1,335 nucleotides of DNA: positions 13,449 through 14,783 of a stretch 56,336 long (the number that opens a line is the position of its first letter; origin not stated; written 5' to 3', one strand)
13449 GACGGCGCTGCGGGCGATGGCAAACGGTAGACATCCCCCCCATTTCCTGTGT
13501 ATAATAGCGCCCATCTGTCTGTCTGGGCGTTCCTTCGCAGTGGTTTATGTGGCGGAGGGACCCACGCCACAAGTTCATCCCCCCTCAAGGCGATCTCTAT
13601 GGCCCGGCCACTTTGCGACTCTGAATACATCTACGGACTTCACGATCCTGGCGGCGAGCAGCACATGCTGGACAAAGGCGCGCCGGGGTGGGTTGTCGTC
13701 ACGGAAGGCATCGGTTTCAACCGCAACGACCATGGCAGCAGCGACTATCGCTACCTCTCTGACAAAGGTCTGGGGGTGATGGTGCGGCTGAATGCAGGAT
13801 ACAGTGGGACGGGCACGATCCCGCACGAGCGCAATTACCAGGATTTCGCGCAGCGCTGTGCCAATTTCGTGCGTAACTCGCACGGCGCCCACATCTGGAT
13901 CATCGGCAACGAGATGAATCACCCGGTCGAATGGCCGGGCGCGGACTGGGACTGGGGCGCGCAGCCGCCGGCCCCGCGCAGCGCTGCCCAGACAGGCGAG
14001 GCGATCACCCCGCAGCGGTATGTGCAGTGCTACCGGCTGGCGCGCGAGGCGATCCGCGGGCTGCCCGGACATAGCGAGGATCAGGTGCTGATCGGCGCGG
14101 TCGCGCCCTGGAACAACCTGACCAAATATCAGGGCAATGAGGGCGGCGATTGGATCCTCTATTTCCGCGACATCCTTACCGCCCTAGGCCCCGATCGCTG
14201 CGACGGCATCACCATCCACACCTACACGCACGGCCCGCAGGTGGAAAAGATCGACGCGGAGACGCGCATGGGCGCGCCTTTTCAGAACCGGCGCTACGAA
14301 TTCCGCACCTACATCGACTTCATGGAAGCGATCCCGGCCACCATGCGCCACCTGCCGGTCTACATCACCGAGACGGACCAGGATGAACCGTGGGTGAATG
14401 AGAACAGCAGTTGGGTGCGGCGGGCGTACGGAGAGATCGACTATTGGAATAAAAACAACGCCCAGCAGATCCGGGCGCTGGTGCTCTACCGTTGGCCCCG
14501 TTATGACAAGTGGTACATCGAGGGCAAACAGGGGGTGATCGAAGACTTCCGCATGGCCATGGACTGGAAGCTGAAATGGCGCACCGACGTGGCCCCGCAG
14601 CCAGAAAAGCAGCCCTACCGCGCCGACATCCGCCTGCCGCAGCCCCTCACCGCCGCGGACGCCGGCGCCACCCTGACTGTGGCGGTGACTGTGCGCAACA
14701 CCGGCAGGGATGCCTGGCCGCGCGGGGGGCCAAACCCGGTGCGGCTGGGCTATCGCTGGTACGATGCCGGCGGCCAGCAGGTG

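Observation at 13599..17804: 1,401-aa wall enzyme with a GH-A barrel, two catalytically dead and one live Amidase_2 domain on coiled-coil spacers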

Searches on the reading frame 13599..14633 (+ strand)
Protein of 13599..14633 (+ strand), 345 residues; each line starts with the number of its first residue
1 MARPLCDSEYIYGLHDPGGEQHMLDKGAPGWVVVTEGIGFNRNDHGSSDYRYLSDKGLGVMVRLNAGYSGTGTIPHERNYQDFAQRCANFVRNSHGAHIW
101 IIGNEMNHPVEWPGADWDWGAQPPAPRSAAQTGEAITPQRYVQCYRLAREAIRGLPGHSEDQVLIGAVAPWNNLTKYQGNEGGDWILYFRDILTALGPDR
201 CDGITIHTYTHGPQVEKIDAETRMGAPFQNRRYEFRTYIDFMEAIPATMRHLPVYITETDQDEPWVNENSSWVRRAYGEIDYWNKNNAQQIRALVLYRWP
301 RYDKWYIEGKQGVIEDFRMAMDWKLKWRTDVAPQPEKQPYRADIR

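Call 8: search_protein_families(library=pfam, proteins=[window:13599-14633:+], max_evalue=10)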
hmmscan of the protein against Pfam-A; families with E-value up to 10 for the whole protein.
window:13599-14633:+ (345 aa): 0 families

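Call 9: search_solved_structures(query=window:13599-14633:+, max_evalue=10, show_alignments=2)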
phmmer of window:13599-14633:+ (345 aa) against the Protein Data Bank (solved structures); distinct sequences matched with E-value up to 10: 0.

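Call 10: find_homologous_proteins(query=window:13599-14633:+, max_evalue=0.001)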
Query window:13599-14633:+ (345 aa): 436 proteins with E <= 0.001 among 1415 candidates; the best 120 are listed.
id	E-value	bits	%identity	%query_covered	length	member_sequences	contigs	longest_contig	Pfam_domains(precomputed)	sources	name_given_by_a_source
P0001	2.9e-169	581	73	93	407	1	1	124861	-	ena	-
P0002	7.6e-160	550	66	100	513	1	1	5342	-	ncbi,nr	ncbi:MAG TPA: hypothetical protein G4N94_13560, partial [Caldilineae bacterium]|nr:hypothetical prot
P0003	1.3e-159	549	66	100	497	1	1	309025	-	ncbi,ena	-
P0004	7.8e-151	520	70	88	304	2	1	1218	-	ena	-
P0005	3.4e-141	489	59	100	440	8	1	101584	-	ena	-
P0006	1.7e-140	486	61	97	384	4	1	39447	-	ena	-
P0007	2.4e-139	482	62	95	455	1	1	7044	-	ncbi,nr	ncbi:MAG TPA: hypothetical protein EYP25_11310, partial [Anaerolineae bacterium]|nr:hypothetical pro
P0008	3.9e-137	475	61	96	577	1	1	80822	PF01510.31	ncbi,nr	ncbi:MAG: N-acetylmuramoyl-L-alanine amidase, partial [Anaerolineae bacterium]|nr:N-acetylmuramoyl-L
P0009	2.3e-134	466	61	61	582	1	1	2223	-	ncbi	ncbi:MAG: hypothetical protein ACRC1H_06550, partial [Caldilineaceae bacterium]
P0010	1.7e-130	453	55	99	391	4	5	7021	-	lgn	-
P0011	4.2e-130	452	56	95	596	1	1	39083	-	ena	-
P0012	4.5e-128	445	62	61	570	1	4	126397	-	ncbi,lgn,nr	ncbi:hypothetical protein KFU94_31480 [Chloroflexi bacterium TSY]|nr:hypothetical protein [Chlorofle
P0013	1.1e-127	444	62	58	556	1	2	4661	-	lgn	-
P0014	1.2e-127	444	58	63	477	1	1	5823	-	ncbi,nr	ncbi:MAG: hypothetical protein HC802_10720 [Caldilineaceae bacterium]|nr:hypothetical protein [Caldi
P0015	2.9e-127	443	61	92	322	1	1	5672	-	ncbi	-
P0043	4.7e-113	396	56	93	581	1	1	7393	PF11860.14,PF08239.18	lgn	-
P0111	1.3e-96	342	50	96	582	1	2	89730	PF07705.18,PF08239.18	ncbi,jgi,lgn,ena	-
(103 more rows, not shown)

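Call 17: predict_structure(alignment_id=A1)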
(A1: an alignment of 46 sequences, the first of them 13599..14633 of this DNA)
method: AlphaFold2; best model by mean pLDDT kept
length: 345 residues; sequences in the alignment: 46
mean_pLDDT: 94.5   pTM: 0.91
mean pLDDT of the five models: 94.5, 94.1, 94.0, 93.9, 93.7
residues with pLDDT >= 90: 317; 70-90: 10; 50-70: 6; < 50: 12
segments of 3 or more residues with pLDDT < 50: 333-341, 343-345
pLDDT, mean of each block of 10 residues (from residue 1): 82 98 98 98 98 97 96 98 99 98 98 96 94 98 99 97 98 97 98 97 98 97 98 98 98 97 94 98 96 97 94 98 91 47 48
secondary structure, 60 per line:
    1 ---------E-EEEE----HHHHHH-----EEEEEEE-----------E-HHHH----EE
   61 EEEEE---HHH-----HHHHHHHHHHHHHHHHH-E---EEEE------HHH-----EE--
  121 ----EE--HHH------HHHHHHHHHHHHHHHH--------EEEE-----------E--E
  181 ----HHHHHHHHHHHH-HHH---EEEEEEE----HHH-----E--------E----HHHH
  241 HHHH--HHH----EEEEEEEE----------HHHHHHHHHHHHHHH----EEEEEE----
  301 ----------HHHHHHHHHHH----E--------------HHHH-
elements in order: E12-15 H20-25 E31-37 H51-54 E59-65 H77-93 E99-102 H138-153 E162-165 H185-196 E204-210 H237-244 E254-261 H272-286 E291-296 H311-321 H341-344
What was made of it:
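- On Clan GH-A (4/7 superfamily) glycoside hydrolases: The AF2 model has pLDDT 94.5, pTM 0.91 and eight strands (call 17). N104-E105 directly follows strand 99-102 and E258 lies in strand 254-261 (call 17).
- NE follows strand 4, TE lies in strand 7, H.Y lies in strand 6 and W follows strand 8 (call 17).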

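Call 21: fold_search(model_id=the predicted structure, library=pdb)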
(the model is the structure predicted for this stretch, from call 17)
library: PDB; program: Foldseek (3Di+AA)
matches with E <= 10: 1433; with E <= 0.001: 112
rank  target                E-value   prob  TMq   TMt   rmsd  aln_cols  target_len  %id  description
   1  2bv9                  4.2e-08  1.00  0.51  0.60   6.3       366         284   13  HOW FAMILY 26 GLYCOSIDE HYDROLASES ORCHESTRATE CATALYSIS ON DIFFERENT POLYSACCHARIDES. STRUCTURE AND ACTIVITY OF A CLOST (released 2005-06-30)
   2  2ykk                  7.2e-07  1.00  0.50  0.36   8.7       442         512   11  Structure of a Paenibacillus Polymyxa Xyloglucanase from Glycoside Hydrolase Family 44 (released 2011-06-22)
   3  6r2j_A                8.1e-07  1.00  0.50  0.52   7.1       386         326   14  Crystal Structure of Pseudomonas stutzeri endoglucanase Cel5A in complex with cellobiose (released 2020-01-29)
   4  5bwi_A                2.1e-06  1.00  0.46  0.38   7.7       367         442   11  Crystallographic structure of a bacterial heparanase (released 2015-10-28)
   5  6r2j_B                2.4e-06  1.00  0.48  0.49   8.4       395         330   12  Crystal Structure of Pseudomonas stutzeri endoglucanase Cel5A in complex with cellobiose (released 2020-01-29)
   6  6mpc_A                2.9e-06  1.00  0.51  0.44   6.1       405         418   11  Crystal structure of E257A mutant of BlMan5B (released 2019-01-30)
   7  1r7o                  3.1e-06  1.00  0.48  0.47   7.3       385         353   11  Crystal Structure of apo-mannanase 26A from Psudomonas cellulosa (released 2003-11-11)
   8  2yih_A                3.1e-06  1.00  0.50  0.36   7.9       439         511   11  Structure of a Paenibacillus polymyxa Xyloglucanase from GH family 44 with Xyloglucan (released 2011-06-08)
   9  8j3x_A                3.5e-06  1.00  0.48  0.43   6.1       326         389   12  Crystal structure of CBM6E from Saccharophagus degradans (released 2024-04-24)
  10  5bwi_B                3.7e-06  1.00  0.43  0.36   8.6       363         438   13  Crystallographic structure of a bacterial heparanase (released 2015-10-28)
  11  9u98_D                4.1e-06  1.00  0.52  0.50   7.7       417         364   12  Glycoside hydrolase family 1 beta-glucosidase (E318G mutant) from Streptomyces griseus (sophorose complex) (released 2025-04-16)
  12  2yjq_B                4.4e-06  1.00  0.48  0.36   7.7       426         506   11  Structure of a Paenibacillus Polymyxa Xyloglucanase from Glycoside Hydrolase Family 44 (released 2011-06-15)
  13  9u98_A                5.0e-06  1.00  0.48  0.43   8.7       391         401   12  Glycoside hydrolase family 1 beta-glucosidase (E318G mutant) from Streptomyces griseus (sophorose complex) (released 2025-04-16)
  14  6uax_A                5.3e-06  1.00  0.48  0.61   7.2       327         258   13  Crystal structure of a GH128 (subgroup II) endo-beta-1,3-glucanase from Sorangium cellulosum (ScGH128_II) (released 2020-05-20)
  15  9u98_C                5.3e-06  1.00  0.48  0.43   8.5       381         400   13  Glycoside hydrolase family 1 beta-glucosidase (E318G mutant) from Streptomyces griseus (sophorose complex) (released 2025-04-16)
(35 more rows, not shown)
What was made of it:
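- On Clan GH-A (4/7 superfamily) glycoside hydrolases: There are 112 PDB hits at E<=1e-3, and the top 50 are all GH-A-type barrels (call 21).
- All top Foldseek hits are GH26, GH44, GH5, GH79, GH1, GH128, GH39 or GH10 (call 21).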

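Call 22: search_solved_structures(query=A1, max_evalue=10, show_alignments=2)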
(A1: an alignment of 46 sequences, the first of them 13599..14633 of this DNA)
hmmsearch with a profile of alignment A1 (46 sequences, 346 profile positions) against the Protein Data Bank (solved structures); distinct sequences matched with E-value up to 10: 0.
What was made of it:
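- Closest known: Clan GH-A glycoside hydrolases. Different: No sequence-profile match exists to any solved structure or Pfam family (calls 8, 9, 22).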

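Call 23: search_protein_families(library=phrogs, proteins=[window:13599-14633:+], max_evalue=1)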
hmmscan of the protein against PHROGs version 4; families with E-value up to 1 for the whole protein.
window:13599-14633:+ (345 aa): 0 families
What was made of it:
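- Checked: aa 1-330: an (alpha/beta)8 barrel with no sequence-family hit (calls 8, 9, 22, 23).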

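Call 43: search_protein_representatives(alignment_id=A1)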
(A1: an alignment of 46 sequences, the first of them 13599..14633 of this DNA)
Query: 46 sequences, 346 profile positions. Proteins with E-value up to 0.001 (for the whole library): 1309; up to 1e-10: 1069; up to 1e-30: 726. The best 150 are listed.
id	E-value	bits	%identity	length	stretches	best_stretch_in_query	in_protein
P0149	4.7e-174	594.7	-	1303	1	1-335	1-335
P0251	3.3e-170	582.1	-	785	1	1-332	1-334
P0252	1.5e-167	573.4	-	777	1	1-334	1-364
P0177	7.5e-167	571.0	-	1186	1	1-332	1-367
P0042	9.7e-167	570.7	-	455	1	1-327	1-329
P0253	1.4e-166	570.2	-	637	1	1-335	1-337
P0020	1.7e-166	569.8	-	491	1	1-334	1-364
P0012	1.3e-164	563.7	-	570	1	1-336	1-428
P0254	1.7e-163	560.0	-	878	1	1-334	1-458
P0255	1.5e-162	556.9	-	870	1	1-335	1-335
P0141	3.9e-162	555.5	-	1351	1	6-335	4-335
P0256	1.1e-161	554.0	-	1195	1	1-330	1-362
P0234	2.0e-158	543.3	-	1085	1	1-329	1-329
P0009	3.2e-158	542.7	-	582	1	1-333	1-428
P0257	1.7e-157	540.3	-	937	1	1-334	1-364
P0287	4.7e-135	466.5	-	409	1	5-333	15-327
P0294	1.7e-131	454.8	-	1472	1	4-329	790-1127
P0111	2.2e-131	454.4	-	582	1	3-332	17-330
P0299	3.9e-130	450.3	-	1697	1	6-331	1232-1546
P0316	5.9e-123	426.7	-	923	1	10-328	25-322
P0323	2.3e-120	418.2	-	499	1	5-329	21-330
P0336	5.9e-117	406.9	-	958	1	5-331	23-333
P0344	9.2e-114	396.5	-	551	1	5-329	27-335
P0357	2.7e-111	388.3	-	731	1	5-329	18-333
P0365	5.2e-110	384.1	-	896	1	5-328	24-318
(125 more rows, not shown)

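Call 46: search_protein_families(library=pfam, alignment_id=A4, max_evalue=0.0001)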
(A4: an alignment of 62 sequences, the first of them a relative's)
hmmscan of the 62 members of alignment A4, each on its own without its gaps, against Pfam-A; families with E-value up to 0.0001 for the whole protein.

A. member 1, P0251 (785 aa): 2 families
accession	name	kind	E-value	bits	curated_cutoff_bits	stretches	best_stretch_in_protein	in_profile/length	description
PF01510.30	Amidase_2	-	3.2e-33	115.3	26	2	643-763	4-130/131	N-acetylmuramoyl-L-alanine amidase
PF12329.13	TMF_DNA_bd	-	5.6e-06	26.7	35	1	519-565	10-56/74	TATA element modulatory factor 1 DNA binding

B. families by the number of members that match (of 62 scanned): 86 families (the first 25 are shown)
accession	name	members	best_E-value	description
PF01510.30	Amidase_2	17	2.3e-50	N-acetylmuramoyl-L-alanine amidase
PF11860.13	Muramidase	12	2.5e-39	N-acetylmuramidase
PF16158.11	N_BRCA1_IG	9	9.8e-20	Ig-like domain from next to BRCA1 gene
PF08239.17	SH3_3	7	3.7e-13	Bacterial SH3 domain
PF01551.29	Peptidase_M23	5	3.1e-25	Peptidase family M23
PF07676.18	PD40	3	1.3e-37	WD40-like Beta Propeller Repeat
PF25174.1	Beta-prop_THOC3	2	1.4e-76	THOC3 beta-propeller domain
PF20703.3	nSTAND1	2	1.8e-38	Novel STAND NTPase 1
PF00754.31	F5_F8_type_C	2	1.8e-21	F5/8 type C domain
PF22633.2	F5_F8_type_C_2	2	1.3e-20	NedA-like, galactose-binding domain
PF13620.12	CarboxypepD_reg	2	1.3e-19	Carboxypeptidase regulatory-like domain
PF05838.17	Glyco_hydro_108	2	1.6e-19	Glycosyl hydrolase 108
PF01476.26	LysM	2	4e-10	LysM domain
PF00930.27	DPPIV_N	2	5.2e-09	Dipeptidyl peptidase IV (DPP IV) N-terminal region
PF00400.38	WD40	1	2e-80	WD domain, G-beta repeat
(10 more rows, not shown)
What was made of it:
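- Partner domains in 62 diverse cluster representatives: Amidase_2 17, PF11860 muramidase 12, SH3_3 7, Peptidase_M23 5, GH108 2, LysM 2 (call 46; also call 10).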

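Call 62: list_cluster_members(proteins=[P0111, P0344, P0365, P0316, P0287, P0323, P0336, P0357, P0299, P0294])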
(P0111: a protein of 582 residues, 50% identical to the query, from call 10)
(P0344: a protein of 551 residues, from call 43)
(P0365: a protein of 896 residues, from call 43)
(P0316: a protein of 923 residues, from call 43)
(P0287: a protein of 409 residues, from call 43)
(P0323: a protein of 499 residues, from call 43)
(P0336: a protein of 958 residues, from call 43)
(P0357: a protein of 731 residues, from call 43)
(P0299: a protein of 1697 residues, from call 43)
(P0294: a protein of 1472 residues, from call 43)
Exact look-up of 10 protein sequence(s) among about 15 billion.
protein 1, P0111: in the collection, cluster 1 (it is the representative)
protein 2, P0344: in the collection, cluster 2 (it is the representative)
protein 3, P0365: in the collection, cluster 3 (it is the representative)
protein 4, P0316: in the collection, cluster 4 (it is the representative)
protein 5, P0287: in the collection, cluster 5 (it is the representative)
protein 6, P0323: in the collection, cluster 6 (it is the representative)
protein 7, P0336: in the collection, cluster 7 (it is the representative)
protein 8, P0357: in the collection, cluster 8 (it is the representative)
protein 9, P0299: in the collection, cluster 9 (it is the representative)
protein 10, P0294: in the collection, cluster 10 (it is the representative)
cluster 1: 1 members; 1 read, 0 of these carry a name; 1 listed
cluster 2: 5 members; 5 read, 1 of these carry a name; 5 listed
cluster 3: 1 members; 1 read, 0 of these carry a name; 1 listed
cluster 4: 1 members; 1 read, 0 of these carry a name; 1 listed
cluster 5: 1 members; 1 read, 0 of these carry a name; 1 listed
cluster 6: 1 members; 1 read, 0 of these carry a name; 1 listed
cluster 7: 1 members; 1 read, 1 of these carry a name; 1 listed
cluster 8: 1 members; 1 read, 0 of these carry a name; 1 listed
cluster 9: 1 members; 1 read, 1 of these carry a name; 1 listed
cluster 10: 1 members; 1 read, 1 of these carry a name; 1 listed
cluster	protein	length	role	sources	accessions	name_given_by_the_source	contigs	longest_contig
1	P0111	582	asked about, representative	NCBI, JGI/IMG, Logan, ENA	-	-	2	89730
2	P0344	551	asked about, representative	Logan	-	-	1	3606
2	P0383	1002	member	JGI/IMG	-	hypothetical protein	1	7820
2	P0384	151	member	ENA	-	-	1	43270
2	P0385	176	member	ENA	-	-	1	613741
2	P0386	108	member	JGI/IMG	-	-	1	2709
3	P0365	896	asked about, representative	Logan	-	-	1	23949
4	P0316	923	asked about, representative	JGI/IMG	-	-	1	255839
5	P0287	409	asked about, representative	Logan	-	-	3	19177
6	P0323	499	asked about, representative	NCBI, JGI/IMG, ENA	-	-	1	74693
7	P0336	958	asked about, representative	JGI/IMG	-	hypothetical protein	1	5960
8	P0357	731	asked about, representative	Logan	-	-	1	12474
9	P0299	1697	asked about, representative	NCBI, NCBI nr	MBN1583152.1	MAG: N-acetylmuramoyl-L-alanine amidase, partial [Anaerolineae bacterium] | N-acetylmuramoyl-L-alanine amidase [Anaerolineae bacterium]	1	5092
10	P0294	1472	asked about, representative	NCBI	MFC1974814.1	DPP IV N-terminal domain-containing protein [Chloroflexota bacterium]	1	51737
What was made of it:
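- Tried and rejected: The cluster look-up returned no organism names (call 62).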

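Call 63: fold_search(model_id=the predicted structure, library=viral)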
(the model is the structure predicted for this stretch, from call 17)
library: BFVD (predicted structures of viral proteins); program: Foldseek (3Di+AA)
matches with E <= 10: 401; with E <= 0.001: 21
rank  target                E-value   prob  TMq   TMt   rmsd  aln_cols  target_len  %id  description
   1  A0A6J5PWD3            2.8e-08  1.00  0.57  0.60   5.9       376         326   13  Glycoside hydrolase family 5 domain-containing protein [uncultured Caudovirales phage]
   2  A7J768                3.3e-07  1.00  0.53  0.43   7.0       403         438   11  Uncharacterized protein N364R [Paramecium bursaria Chlorella virus FR483]
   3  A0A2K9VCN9            1.6e-06  1.00  0.52  0.34   7.1       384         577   12  Glycosyl hydrolase [Lactobacillus phage Bacchae]
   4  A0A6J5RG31            2.5e-06  1.00  0.47  0.35   7.4       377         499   12  Uncharacterized protein [uncultured Caudovirales phage]
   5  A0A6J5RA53            3.0e-06  1.00  0.49  0.44   6.4       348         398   11  Glycoside hydrolase, family 5 [uncultured Caudovirales phage]
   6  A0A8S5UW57            3.0e-06  1.00  0.47  0.39   7.3       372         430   11  Endoglucanase, glycoside hydrolase family 5, TIM barrel, HYDROLASE.1A [Siphoviridae sp. ctgaU3]
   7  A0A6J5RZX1            3.6e-06  1.00  0.46  0.59   6.4       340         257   11  Uncharacterized protein [uncultured Caudovirales phage]
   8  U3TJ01                4.6e-06  1.00  0.47  0.40   7.5       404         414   11  Uncharacterized protein [Ralstonia phage RSB3]
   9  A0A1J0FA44            5.9e-06  1.00  0.50  0.44   7.2       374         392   11  (no name in the UniProt tables at hand)
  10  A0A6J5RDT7            6.7e-06  1.00  0.47  0.25   6.1       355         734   12  Glycoside hydrolase, family 5 [uncultured Caudovirales phage]
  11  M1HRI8                7.5e-06  1.00  0.53  0.30   6.9       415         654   10  (no name in the UniProt tables at hand)
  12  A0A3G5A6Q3            7.0e-05  1.00  0.42  0.44   7.9       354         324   11  Glycoside hydrolase [Hyperionvirus sp.]
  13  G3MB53                8.9e-05  1.00  0.48  0.19   7.4       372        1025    9  Gp673 [Bacillus phage G]
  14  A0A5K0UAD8            1.6e-04  1.00  0.43  0.39   7.6       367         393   12  Apurinic endonuclease [Yasminevirus sp. GU-2018]
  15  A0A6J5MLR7            3.0e-04  1.00  0.49  0.46   6.3       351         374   13  Uncharacterized protein [uncultured Caudovirales phage]
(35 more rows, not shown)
